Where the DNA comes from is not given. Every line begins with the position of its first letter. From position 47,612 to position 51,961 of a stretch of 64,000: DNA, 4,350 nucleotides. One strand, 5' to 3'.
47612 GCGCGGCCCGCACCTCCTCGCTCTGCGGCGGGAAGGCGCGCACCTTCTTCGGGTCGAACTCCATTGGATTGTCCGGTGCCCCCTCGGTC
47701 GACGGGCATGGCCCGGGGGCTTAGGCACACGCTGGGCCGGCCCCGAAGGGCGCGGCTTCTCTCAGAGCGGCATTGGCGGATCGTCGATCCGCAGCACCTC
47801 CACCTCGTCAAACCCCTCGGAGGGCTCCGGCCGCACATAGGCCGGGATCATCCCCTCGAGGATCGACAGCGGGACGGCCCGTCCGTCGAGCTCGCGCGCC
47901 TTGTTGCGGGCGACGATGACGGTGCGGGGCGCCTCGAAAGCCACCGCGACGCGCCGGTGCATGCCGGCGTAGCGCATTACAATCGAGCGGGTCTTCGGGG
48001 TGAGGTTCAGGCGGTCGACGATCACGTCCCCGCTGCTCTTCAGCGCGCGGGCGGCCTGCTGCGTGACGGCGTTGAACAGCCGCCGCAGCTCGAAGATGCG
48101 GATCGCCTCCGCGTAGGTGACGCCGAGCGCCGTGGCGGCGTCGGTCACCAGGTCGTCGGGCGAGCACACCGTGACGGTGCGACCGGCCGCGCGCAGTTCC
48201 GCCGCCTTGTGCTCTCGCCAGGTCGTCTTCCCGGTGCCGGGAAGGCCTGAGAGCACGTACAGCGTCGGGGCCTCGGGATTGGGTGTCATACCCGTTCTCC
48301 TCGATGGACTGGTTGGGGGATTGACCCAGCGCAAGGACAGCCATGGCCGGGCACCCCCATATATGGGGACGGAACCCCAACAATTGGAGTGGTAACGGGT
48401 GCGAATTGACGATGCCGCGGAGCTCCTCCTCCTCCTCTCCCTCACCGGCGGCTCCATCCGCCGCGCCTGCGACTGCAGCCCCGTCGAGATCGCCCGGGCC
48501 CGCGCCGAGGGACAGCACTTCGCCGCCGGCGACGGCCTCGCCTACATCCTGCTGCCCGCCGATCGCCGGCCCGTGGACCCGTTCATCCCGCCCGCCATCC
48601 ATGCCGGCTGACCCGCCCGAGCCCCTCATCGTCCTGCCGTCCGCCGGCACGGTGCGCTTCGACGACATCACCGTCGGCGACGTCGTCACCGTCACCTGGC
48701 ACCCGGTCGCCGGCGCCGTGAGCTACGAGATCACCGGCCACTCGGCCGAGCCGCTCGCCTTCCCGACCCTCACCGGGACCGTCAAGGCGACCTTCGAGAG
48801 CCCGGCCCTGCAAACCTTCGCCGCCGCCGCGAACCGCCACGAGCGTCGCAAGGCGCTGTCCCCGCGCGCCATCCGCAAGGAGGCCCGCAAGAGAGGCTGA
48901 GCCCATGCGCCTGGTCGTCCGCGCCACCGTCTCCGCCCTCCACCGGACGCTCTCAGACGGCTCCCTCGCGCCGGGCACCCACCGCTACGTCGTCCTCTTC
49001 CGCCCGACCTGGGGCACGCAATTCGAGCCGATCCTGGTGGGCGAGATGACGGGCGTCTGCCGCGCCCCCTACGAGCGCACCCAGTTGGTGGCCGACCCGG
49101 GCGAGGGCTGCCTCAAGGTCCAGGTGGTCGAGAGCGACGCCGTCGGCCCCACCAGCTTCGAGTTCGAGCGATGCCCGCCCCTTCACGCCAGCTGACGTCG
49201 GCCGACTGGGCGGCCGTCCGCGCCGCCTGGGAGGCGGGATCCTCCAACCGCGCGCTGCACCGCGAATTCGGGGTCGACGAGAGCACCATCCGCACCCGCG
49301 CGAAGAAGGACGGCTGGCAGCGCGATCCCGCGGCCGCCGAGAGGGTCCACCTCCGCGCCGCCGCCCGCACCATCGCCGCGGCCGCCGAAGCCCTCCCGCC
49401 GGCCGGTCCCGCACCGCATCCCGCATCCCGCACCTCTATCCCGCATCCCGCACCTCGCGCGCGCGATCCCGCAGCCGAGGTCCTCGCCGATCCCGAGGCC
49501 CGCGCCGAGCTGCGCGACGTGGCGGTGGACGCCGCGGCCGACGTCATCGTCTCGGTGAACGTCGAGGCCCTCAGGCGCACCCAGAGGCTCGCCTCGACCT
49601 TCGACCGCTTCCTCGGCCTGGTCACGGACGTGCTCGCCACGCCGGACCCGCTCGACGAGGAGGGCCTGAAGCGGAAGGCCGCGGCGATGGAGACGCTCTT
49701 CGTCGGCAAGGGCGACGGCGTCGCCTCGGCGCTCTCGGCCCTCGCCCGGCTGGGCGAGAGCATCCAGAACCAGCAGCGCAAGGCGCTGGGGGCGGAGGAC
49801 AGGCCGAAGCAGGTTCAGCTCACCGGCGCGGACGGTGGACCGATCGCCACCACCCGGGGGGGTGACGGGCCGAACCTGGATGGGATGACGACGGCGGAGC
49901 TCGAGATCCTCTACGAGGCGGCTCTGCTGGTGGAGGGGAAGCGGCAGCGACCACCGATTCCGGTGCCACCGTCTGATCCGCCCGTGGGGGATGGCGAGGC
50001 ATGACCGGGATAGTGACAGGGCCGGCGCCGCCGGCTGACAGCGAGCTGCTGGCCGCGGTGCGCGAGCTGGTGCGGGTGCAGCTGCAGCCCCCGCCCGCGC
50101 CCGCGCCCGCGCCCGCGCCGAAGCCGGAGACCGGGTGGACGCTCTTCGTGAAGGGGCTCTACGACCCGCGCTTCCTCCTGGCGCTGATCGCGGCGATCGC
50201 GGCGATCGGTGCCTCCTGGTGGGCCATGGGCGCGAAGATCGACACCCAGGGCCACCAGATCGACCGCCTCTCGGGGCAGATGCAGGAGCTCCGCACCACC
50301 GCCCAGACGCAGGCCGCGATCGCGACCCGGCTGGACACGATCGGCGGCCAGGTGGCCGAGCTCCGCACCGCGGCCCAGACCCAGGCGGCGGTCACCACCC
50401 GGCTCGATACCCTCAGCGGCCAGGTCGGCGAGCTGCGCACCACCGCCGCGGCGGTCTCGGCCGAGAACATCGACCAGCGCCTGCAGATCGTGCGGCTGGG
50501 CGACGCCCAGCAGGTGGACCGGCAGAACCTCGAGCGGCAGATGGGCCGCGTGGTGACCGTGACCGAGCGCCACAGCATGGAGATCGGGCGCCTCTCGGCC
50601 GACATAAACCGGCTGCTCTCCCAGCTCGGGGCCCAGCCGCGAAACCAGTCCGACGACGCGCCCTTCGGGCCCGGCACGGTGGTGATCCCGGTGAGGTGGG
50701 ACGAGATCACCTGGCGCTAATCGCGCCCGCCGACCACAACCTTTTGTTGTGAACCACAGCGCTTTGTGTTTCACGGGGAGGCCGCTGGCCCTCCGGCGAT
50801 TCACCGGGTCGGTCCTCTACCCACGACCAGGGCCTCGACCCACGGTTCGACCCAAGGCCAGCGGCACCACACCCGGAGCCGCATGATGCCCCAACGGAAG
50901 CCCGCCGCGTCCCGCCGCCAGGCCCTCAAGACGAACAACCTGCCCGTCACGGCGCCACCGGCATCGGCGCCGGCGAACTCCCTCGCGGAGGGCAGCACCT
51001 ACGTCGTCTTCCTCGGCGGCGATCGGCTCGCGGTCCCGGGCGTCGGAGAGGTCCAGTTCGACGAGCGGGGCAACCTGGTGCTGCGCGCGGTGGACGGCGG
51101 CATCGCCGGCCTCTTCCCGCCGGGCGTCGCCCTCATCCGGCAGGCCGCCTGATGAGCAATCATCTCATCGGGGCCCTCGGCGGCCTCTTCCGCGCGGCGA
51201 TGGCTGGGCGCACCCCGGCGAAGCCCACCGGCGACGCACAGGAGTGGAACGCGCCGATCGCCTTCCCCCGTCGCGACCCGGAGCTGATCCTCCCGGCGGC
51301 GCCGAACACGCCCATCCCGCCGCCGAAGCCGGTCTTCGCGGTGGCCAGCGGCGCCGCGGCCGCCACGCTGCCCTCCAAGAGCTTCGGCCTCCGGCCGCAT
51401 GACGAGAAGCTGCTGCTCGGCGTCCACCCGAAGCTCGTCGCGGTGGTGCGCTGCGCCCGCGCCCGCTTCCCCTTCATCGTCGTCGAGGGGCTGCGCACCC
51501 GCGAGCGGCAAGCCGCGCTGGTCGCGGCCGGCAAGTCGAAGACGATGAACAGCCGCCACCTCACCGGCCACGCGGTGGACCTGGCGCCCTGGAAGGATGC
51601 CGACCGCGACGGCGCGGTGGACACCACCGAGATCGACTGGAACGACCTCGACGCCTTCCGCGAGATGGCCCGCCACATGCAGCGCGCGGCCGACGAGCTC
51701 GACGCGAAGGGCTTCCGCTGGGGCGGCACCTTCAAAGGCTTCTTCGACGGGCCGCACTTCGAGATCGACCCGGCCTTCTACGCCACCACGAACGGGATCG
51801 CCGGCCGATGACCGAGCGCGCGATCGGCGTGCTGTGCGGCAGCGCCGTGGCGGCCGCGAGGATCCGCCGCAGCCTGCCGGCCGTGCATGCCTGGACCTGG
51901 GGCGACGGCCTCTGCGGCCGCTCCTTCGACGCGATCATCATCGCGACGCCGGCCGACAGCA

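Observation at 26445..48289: Gene-cassette arrays punctuated by 22 copies of an unrecognised two-hairpin intergenic element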

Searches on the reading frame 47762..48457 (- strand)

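Call 45: search_protein_families(library=phrogs, proteins=[window:47762-48457:-], max_evalue=0.001)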
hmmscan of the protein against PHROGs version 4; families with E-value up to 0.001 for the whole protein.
window:47762-48457:- (231 aa): 3 families
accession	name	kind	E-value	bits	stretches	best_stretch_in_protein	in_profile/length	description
phrog_6931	-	unknown function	9.8e-11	42.4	1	63-222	184-339/343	-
phrog_505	-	other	1.6e-09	38.6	1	65-208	3-141/295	polynucleotide kinase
phrog_2071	-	other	3.6e-07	31.2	1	59-204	11-138/282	ATPase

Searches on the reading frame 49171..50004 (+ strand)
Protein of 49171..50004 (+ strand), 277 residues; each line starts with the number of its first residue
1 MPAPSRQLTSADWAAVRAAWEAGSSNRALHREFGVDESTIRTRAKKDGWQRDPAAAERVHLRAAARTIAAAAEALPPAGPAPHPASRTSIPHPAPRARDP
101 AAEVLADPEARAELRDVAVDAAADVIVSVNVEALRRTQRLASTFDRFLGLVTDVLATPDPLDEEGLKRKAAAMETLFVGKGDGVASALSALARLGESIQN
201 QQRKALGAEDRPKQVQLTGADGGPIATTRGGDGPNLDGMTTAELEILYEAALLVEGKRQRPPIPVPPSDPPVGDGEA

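Call 45: search_protein_families(library=phrogs, proteins=[window:49171-50004:+], max_evalue=0.001)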
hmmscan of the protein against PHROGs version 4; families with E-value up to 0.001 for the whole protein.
window:49171-50004:+ (277 aa): 2 families
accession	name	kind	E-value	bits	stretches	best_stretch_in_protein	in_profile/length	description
phrog_1206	-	head and packaging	9.4e-11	42.9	1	9-65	5-62/207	terminase small subunit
phrog_867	-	DNA, RNA and nucleotide metabolism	0.0006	20.7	0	6-68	10-75/220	DNA binding domain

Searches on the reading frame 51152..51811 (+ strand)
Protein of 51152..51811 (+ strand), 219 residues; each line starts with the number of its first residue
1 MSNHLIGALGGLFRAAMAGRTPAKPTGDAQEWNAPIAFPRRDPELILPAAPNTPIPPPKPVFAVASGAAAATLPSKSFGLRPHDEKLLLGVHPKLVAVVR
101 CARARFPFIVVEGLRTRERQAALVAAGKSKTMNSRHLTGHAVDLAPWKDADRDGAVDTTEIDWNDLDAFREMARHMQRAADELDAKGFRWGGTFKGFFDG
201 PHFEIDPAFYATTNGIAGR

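Call 45: search_protein_families(library=phrogs, proteins=[window:51152-51811:+], max_evalue=0.001)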
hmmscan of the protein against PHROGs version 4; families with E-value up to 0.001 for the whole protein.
window:51152-51811:+ (219 aa): 6 families
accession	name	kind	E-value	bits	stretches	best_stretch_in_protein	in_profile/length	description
phrog_465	-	lysis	4.3e-45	155.3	1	72-213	37-173/292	endolysin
phrog_5115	-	moron, auxiliary metabolic gene and host takeover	6.6e-18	65.9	1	108-212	38-128/283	ferredoxin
phrog_6523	-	lysis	9.8e-16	59.3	1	108-213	39-137/255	endolysin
phrog_1768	-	lysis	2.3e-12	46.4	1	108-205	951-1052/1577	endolysin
phrog_2649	-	lysis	1.5e-10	42.3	1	108-206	36-128/261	endolysin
phrog_15351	-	lysis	9.4e-07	29.4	1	102-205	37-136/289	endolysin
